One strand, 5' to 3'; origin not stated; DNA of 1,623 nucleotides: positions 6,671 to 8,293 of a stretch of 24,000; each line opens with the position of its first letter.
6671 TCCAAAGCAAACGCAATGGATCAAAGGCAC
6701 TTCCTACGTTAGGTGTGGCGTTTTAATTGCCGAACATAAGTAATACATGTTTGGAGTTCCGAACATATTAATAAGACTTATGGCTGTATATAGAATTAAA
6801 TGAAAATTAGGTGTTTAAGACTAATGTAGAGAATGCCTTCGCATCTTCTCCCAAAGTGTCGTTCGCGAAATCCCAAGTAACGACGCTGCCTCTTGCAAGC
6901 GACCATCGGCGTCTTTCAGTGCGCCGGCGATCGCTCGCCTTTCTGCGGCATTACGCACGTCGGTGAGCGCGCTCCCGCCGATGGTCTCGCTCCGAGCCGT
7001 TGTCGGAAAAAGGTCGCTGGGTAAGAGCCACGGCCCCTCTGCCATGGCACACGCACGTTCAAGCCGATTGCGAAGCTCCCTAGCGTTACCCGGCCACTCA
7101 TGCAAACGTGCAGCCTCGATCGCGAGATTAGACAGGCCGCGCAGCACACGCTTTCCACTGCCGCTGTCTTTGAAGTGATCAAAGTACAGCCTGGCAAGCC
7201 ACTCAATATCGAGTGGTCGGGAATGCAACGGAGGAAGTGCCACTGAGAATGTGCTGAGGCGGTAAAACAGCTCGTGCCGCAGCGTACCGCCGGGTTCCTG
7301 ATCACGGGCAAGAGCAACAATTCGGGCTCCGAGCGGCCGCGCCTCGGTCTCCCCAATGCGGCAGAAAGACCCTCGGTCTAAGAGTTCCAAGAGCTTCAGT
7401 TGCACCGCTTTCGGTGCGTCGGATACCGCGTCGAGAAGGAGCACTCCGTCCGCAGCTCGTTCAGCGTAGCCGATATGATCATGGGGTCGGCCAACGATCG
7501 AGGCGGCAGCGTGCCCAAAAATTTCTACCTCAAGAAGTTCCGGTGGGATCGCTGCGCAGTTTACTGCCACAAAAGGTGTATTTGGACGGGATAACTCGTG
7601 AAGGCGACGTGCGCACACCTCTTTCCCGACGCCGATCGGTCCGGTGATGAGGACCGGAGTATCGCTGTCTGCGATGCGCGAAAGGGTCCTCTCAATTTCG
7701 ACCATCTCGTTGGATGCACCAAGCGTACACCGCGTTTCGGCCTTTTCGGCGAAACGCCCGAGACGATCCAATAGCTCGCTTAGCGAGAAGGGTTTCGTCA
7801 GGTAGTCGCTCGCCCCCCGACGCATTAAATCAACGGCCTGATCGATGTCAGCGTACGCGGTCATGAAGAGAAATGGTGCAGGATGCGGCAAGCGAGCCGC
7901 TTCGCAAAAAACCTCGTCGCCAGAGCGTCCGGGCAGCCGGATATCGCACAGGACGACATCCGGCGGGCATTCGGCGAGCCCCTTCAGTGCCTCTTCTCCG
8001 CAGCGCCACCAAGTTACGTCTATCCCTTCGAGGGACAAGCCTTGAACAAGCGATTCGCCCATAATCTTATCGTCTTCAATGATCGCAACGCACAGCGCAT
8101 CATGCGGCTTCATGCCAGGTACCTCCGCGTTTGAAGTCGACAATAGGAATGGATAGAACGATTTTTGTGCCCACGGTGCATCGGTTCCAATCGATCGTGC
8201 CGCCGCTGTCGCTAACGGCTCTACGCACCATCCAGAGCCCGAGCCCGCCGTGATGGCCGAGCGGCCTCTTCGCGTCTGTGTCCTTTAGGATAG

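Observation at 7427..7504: AioR has lost the sigma54-contact loop (GAFTGA) and the Walker-B glutamate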

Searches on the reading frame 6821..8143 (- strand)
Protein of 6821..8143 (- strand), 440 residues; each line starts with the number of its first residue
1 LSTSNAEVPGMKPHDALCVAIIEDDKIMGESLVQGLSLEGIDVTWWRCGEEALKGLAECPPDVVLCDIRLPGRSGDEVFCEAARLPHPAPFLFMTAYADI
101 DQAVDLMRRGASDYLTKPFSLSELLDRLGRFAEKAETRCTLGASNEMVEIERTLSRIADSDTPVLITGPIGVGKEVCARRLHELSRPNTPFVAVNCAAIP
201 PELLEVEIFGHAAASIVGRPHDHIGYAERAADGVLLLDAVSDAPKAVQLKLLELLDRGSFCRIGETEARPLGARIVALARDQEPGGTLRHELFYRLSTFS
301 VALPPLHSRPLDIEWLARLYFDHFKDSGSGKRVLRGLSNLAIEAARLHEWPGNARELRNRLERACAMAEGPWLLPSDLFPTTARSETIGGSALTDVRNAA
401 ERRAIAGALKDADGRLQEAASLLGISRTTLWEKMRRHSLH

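Call 3: search_protein_families(library=pfam, proteins=[window:6821-8143:-])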
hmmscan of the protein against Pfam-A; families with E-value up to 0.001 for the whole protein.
window:6821-8143:- (440 aa): 7 families
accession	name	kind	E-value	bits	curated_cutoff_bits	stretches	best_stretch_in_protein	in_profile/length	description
PF00158.32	Sigma54_activat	-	3.8e-39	134.5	20.2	1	142-301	3-167/168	Sigma-54 interaction domain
PF00072.30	Response_reg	-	1.3e-22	80.5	30.2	1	19-128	1-110/111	Response regulator receiver domain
PF14532.12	Sigma54_activ_2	-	1.3e-18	68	25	1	141-306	1-138/138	Sigma-54 interaction domain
PF25601.1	AAA_lid_14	-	4.1e-13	49.4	27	1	309-386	3-78/87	AAA+ ATPase lid domain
PF02954.25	HTH_8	-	6.7e-11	42.2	22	1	400-436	5-41/42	Bacterial regulatory protein, Fis family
PF07728.20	AAA_5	-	0.00037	20.9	22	1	163-282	1-124/139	AAA domain (dynein-related subfamily)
PF13191.12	AAA_16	-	0.00068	20.6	32.6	0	145-241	7-103/167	AAA ATPase domain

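Call 4: search_protein_families(library=ncbifam, proteins=[window:6821-8143:-])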
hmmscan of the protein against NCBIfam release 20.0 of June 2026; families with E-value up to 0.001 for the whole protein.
window:6821-8143:- (440 aa): 92 families (the best 25 are shown)
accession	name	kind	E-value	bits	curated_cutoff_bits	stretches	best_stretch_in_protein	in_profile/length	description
NF008469.0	PRK11361.1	equivalog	1.8e-77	261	714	2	137-437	142-454/461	acetoacetate metabolism transcriptional regulator AtoC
TIGR01818.1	ntrC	equivalog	1e-72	245.4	558.6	1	19-386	1-385/463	nitrogen regulation protein NR(I)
TIGR02915.1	PEP_resp_reg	equivalog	2.8e-72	244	502.6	1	21-439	3-444/445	PEP-CTERM-box response regulator transcription factor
NF041946.1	LuxO_transreg_Vib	equivalog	8.5e-62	209.4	800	1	40-370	20-368/463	quorum-sensing sigma-54 dependent transcriptional regulator LuxO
NF008176.1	PRK10923.1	equivalog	7.8e-60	202.8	620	1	19-380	6-383/469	nitrogen regulation protein NR(I)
NF051870.1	NAssimRespRegNtrX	equivalog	1e-55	189.5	600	1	19-435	4-448/452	nitrogen assimilation response regulator NtrX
NF011695.0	PRK15115.1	equivalog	6.9e-55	186.6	763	1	16-439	6-438/445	two-component system response regulator GlrR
NF041552.1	TF_PrdR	equivalog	8.1e-54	182.9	795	1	134-436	264-575/577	sigma-54 dependent transcriptional regulator PrdR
NF007689.0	PRK10365.1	equivalog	1.9e-53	181.9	760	1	19-436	8-441/441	sigma-54-dependent response regulator transcription factor ZraR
NF050807.1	TransRegFlbDCaul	equivalog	2.6e-52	178.2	750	1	92-436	74-437/454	sigma-54-dependent transcriptional regulator FlbD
TIGR02329.1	propionate_PrpR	equivalog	3.8e-52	177.6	499.2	1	131-435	205-525/526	propionate catabolism operon regulatory protein PrpR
TIGR02974.1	phageshock_pspF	equivalog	9.2e-52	176.3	443.55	1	141-366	2-231/336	phage shock protein operon transcriptional activator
NF049963.1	RespRegFlgRCampy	domain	3.1e-51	174.6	750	1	19-438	3-428/429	fla regulon two-component system response regulator FlgR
NF003451.0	PRK05022.1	equivalog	3.3e-50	171.2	476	1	135-432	187-503/512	nitric oxide reductase transcriptional regulator NorR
NF011953.0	PRK15424.1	equivalog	8.6e-50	169.8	703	1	134-437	215-534/538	propionate catabolism operon regulatory protein PrpR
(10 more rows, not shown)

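Call 6: search_solved_structures(query=window:6821-8143:-, show_alignments=3)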
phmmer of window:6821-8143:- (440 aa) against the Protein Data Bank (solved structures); distinct sequences matched with E-value up to 0.001: 197 (the best 60 are shown).
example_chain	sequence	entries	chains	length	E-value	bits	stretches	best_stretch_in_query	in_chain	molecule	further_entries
4l4u_A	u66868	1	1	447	7.2e-55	190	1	17-438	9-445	Transcriptional regulator (NtrC family)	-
1ny5_A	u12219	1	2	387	1.1e-52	182.8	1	19-373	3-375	transcriptional regulator (NtrC family)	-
3dzd_A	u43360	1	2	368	5.5e-52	180.5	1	19-373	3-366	Transcriptional regulator (NtrC family)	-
5ep0_A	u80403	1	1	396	2.5e-49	171.7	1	22-363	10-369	Putative repressor protein luxO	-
5m7n_A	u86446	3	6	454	8e-49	170.1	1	21-435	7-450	Nitrogen assimilation regulatory protein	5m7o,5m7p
8p53_C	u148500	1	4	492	5.8e-46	160.6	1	128-368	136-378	Transcriptional regulator FleQ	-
5exx_A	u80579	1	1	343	6e-45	157.3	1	138-368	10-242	Transcriptional regulator FleQ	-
8pb9_D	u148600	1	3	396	2.7e-42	148.5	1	128-367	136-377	Transcriptional regulator FleQ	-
6jdl_A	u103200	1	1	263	4.4e-42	147.9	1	138-367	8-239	Nitrogen assimilation regulatory protein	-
5exp_A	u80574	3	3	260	7.7e-42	147.1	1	138-367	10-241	Transcriptional regulator FleQ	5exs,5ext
7ejw_C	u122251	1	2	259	8.8e-42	146.9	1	138-367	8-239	Transcriptional regulator FleQ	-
6jdi_A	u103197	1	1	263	9e-42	146.8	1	138-367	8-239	Nitrogen assimilation regulatory protein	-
6j7e_A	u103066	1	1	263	9.3e-42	146.8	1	138-367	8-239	Nitrogen assimilation regulatory protein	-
6iy8_A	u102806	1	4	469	2.2e-41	145.6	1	147-369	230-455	Positive regulator CapR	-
1ojl_A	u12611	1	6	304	5.9e-41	144.2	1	141-436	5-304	TRANSCRIPTIONAL REGULATORY PROTEIN ZRAR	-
3m0e_A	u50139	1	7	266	3.5e-39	138.3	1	144-373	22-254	Transcriptional regulator (NtrC family)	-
1ny6_A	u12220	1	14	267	1.8e-38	136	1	144-373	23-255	transcriptional regulator (NtrC family)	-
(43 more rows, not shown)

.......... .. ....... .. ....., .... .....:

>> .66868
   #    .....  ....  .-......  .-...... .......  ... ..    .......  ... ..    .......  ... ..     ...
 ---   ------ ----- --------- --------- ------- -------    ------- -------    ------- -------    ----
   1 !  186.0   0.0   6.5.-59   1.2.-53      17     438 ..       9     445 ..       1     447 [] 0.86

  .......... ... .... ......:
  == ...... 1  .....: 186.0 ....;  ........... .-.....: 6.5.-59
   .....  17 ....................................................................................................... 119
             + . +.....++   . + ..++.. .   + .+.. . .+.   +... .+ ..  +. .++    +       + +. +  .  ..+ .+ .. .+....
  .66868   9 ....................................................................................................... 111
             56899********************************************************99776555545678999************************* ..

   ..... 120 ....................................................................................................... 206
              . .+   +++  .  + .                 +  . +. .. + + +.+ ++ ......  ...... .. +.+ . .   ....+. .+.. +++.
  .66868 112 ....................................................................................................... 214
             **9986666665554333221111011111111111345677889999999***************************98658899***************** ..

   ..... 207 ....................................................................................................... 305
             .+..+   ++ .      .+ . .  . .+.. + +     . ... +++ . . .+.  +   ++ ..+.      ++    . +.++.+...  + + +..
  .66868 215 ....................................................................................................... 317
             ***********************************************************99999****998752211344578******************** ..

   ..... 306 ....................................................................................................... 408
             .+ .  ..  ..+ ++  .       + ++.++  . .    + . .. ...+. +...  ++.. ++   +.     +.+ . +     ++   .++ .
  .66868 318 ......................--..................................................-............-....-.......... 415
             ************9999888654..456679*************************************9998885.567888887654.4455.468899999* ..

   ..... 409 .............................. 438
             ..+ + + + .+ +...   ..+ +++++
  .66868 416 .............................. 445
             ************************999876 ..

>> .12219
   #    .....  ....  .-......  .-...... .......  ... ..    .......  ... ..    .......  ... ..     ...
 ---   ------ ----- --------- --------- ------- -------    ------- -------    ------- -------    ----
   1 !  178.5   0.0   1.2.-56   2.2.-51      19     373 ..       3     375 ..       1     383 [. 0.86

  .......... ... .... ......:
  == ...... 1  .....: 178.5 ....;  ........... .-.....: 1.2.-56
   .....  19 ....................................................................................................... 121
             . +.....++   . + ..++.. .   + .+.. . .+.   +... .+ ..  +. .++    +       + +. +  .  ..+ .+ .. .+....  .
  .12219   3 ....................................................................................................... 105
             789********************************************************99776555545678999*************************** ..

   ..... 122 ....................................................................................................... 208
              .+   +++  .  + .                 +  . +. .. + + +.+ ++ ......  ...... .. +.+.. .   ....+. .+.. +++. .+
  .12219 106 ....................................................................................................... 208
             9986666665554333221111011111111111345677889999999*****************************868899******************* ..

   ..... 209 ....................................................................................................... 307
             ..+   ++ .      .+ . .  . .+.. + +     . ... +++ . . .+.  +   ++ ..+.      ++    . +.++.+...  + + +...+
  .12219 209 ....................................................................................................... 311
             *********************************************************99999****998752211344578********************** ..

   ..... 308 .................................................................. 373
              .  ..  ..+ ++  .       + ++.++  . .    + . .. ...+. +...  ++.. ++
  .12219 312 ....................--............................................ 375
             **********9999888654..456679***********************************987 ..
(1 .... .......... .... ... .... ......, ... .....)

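Call 7: find_homologous_proteins(query=window:6821-8143:-)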
Query window:6821-8143:- (440 aa): 5729 proteins with E <= 0.001 among 8000 candidates; the best 120 are listed.
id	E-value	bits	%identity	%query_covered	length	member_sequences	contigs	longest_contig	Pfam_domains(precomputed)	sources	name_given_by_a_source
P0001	1.7e-140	487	56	97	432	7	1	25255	PF00158.33,PF07724.21,PF25601.2,PF02954.26,PF14532.13,PF07728.21,PF00072.31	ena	-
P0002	5.7e-139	482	55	98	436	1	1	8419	PF00158.33,PF25601.2,PF02954.26,PF14532.13,PF07728.21,PF00072.31,PF01078.28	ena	-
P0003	1.0e-137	478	56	96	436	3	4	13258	PF00158.33,PF25601.2,PF02954.26,PF14532.13,PF07728.21,PF00072.31,PF01078.28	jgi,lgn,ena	-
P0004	4.0e-137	476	55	98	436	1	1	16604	PF00158.33,PF25601.2,PF02954.26,PF14532.13,PF07728.21,PF00072.31,PF01078.28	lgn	-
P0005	2.4e-136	473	54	98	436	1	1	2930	PF00158.33,PF25601.2,PF02954.26,PF14532.13,PF07728.21,PF00072.31,PF01078.28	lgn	-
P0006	3.1e-136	473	55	97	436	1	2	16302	PF00158.33,PF25601.2,PF02954.26,PF14532.13,PF07728.21,PF00072.31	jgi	-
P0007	4.6e-136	472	55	98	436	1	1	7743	PF00158.33,PF25601.2,PF02954.26,PF14532.13,PF07728.21,PF00072.31,PF01078.28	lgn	-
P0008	8.6e-135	468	54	97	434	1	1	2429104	PF00158.33,PF25601.2,PF02954.26,PF14532.13,PF07728.21,PF00072.31,PF01078.28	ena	-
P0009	2.6e-134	467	55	95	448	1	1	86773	PF00158.33,PF25601.2,PF02954.26,PF14532.13,PF07728.21,PF00072.31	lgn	-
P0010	4.8e-133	462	54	96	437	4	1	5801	PF00158.33,PF25601.2,PF02954.26,PF14532.13,PF07728.21,PF00072.31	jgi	jgi:two-component system, NtrC family, response regulator HydG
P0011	8.2e-133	462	54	96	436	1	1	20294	PF00158.33,PF25601.2,PF02954.26,PF14532.13,PF07728.21,PF00072.31,PF01078.28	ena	-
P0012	1.1e-132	461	52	96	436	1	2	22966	PF00158.33,PF25601.2,PF02954.26,PF14532.13,PF07728.21,PF00072.31,PF01078.28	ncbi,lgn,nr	ncbi:MAG: sigma-54 dependent transcriptional regulator [Rhodobacteraceae bacterium]|nr:sigma-54 depe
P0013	6.3e-132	459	54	97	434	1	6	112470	PF00158.33,PF25601.2,PF02954.26,PF14532.13,PF07728.21,PF00072.31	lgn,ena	-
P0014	1.7e-131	457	53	98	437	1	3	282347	PF00158.33,PF25601.2,PF02954.26,PF14532.13,PF07728.21,PF00072.31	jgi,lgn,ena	-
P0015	2.3e-131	457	55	96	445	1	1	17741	PF00158.33,PF25601.2,PF02954.26,PF14532.13,PF07728.21,PF00072.31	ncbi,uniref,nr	ncbi:sigma-54-dependent transcriptional regulator [Roseospira navarrensis]|uniref:DNA-binding transc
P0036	1.5e-123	431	54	95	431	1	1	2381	PF00158.33,PF07724.21,PF25601.2,PF02954.26,PF14532.13,PF07728.21,PF00072.31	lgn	-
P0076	2.0e-120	421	48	96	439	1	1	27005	PF00158.33,PF25601.2,PF02954.26,PF14532.13,PF00072.31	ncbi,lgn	-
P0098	1.7e-119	418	50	95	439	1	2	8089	PF00158.33,PF25601.2,PF02954.26,PF14532.13,PF07728.21,PF00072.31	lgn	-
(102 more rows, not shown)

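Call 13: find_encoding_contigs(protein=P0001, flank=10000, max_places=3)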
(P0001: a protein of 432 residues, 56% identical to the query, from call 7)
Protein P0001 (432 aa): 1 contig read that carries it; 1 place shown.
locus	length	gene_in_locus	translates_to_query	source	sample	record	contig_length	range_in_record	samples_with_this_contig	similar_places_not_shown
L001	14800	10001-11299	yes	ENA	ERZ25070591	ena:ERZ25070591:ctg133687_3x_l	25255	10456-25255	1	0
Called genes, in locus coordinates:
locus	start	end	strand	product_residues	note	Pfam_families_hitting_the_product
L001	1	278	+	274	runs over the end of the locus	PF00528:BPD_transp_1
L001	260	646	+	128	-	PF00873:ACR_tran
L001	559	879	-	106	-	-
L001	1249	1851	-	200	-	PF00239:Resolvase, PF02796:HTH_7, PF13936:HTH_38 (weak)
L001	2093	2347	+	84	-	PF02604:PhdYeFM_antitox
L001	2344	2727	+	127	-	PF01850:PIN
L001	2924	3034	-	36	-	-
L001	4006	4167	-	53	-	-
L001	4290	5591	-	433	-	PF07690:MFS_1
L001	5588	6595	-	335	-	PF00044:Gp_dh_N, PF02800:Gp_dh_C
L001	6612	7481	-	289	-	PF12840:HTH_20, PF01451:LMWPc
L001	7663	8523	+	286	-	PF12974:Phosphonate-bd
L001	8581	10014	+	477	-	PF00512:HisKA (weak), PF02518:HATPase_c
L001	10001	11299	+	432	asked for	PF00072:Response_reg, PF00158:Sigma54_activat, PF14532:Sigma54_activ_2, PF07724:AAA_2 (faint), PF07728:AAA_5, PF25601:AAA_lid_14, PF02954:HTH_8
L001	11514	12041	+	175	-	PF00355:Rieske (weak)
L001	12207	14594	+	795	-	PF18465:Rieske_3, PF00384:Molybdopterin, PF01568:Molydop_binding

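Call 14: find_encoding_contigs(protein=P0076, flank=10000, max_places=2)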
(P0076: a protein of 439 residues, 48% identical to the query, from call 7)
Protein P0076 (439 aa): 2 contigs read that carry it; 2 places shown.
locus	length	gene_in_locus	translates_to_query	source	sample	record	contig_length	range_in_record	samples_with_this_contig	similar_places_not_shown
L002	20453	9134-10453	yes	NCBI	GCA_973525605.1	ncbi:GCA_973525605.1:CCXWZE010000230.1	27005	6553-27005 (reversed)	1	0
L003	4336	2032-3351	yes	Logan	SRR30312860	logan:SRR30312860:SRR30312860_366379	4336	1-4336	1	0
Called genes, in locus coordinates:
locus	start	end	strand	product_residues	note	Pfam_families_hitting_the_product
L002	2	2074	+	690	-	?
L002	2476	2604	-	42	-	-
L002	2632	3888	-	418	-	PF07690:MFS_1, PF00083:Sugar_tr (weak), PF07690:MFS_1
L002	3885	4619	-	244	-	PF00753:Lactamase_B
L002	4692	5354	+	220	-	PF12840:HTH_20, PF01022:HTH_5, PF00581:Rhodanese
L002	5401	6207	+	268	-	PF12974:Phosphonate-bd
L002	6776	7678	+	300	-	PF12974:Phosphonate-bd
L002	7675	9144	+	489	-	PF00512:HisKA (weak), PF02518:HATPase_c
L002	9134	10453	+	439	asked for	PF00072:Response_reg, PF00158:Sigma54_activat, PF14532:Sigma54_activ_2, PF25601:AAA_lid_14, PF02954:HTH_8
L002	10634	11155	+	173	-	PF00355:Rieske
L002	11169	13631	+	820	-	PF18465:Rieske_3, PF00384:Molybdopterin, PF01568:Molydop_binding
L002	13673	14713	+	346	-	PF04055:Radical_SAM, PF13353:Fer4_12, PF06463:Mob_synth_C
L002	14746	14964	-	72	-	-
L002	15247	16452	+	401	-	PF07690:MFS_1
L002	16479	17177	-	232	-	PF00230:MIP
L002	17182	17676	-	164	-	PF01451:LMWPc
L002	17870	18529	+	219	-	PF12840:HTH_20, PF01022:HTH_5 (weak)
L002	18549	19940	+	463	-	PF01266:DAO (weak), PF07992:Pyr_redox_2, PF13434:Lys_Orn_oxgnase (faint), PF13450:NAD_binding_8, PF13454:NAD_binding_9 (faint), PF13738:Pyr_redox_3, PF01593:Amino_oxidase (faint)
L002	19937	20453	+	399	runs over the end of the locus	PF07690:MFS_1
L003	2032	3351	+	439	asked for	PF00072:Response_reg, PF00158:Sigma54_activat, PF14532:Sigma54_activ_2, PF25601:AAA_lid_14, PF02954:HTH_8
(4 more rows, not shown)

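Call 15: find_encoding_contigs(protein=P0098, flank=10000, max_places=2)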
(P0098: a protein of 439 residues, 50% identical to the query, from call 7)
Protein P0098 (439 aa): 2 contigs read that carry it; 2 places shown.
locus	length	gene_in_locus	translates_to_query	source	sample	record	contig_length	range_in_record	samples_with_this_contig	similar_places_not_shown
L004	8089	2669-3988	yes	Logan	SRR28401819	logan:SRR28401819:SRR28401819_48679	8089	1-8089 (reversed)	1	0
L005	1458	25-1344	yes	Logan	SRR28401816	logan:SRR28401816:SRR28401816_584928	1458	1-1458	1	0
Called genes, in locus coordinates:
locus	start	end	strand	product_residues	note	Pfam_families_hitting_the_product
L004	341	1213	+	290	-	PF12974:Phosphonate-bd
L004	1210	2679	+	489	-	PF00512:HisKA (weak), PF02518:HATPase_c, PF13581:HATPase_c_2 (faint)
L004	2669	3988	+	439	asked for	PF00072:Response_reg, PF00158:Sigma54_activat, PF14532:Sigma54_activ_2, PF07728:AAA_5 (weak), PF25601:AAA_lid_14, PF02954:HTH_8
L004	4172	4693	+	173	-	PF00355:Rieske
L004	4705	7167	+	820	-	PF18465:Rieske_3, PF00384:Molybdopterin, PF01568:Molydop_binding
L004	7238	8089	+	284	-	?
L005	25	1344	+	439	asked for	PF00072:Response_reg, PF00158:Sigma54_activat, PF14532:Sigma54_activ_2, PF07728:AAA_5 (weak), PF25601:AAA_lid_14, PF02954:HTH_8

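Call 16: find_encoding_contigs(protein=P0002, flank=10000, max_places=2)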
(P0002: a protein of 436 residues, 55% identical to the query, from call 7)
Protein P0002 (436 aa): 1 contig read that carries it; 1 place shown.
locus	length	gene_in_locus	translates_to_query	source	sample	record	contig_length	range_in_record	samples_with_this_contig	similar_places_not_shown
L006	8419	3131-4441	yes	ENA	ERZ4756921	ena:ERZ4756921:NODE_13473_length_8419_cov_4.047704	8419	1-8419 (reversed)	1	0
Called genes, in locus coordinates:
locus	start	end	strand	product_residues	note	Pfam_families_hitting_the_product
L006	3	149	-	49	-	?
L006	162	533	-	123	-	PF09339:HTH_IclR (faint), PF12840:HTH_20, PF12802:MarR_2 (weak)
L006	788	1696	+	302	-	PF12974:Phosphonate-bd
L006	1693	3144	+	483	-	PF02518:HATPase_c, PF13581:HATPase_c_2 (faint)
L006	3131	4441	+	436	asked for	PF00072:Response_reg, PF00158:Sigma54_activat, PF14532:Sigma54_activ_2, PF01078:Mg_chelatase (faint), PF07728:AAA_5, PF25601:AAA_lid_14, PF02954:HTH_8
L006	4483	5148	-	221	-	PF03358:FMN_red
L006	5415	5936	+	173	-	PF00355:Rieske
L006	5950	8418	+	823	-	?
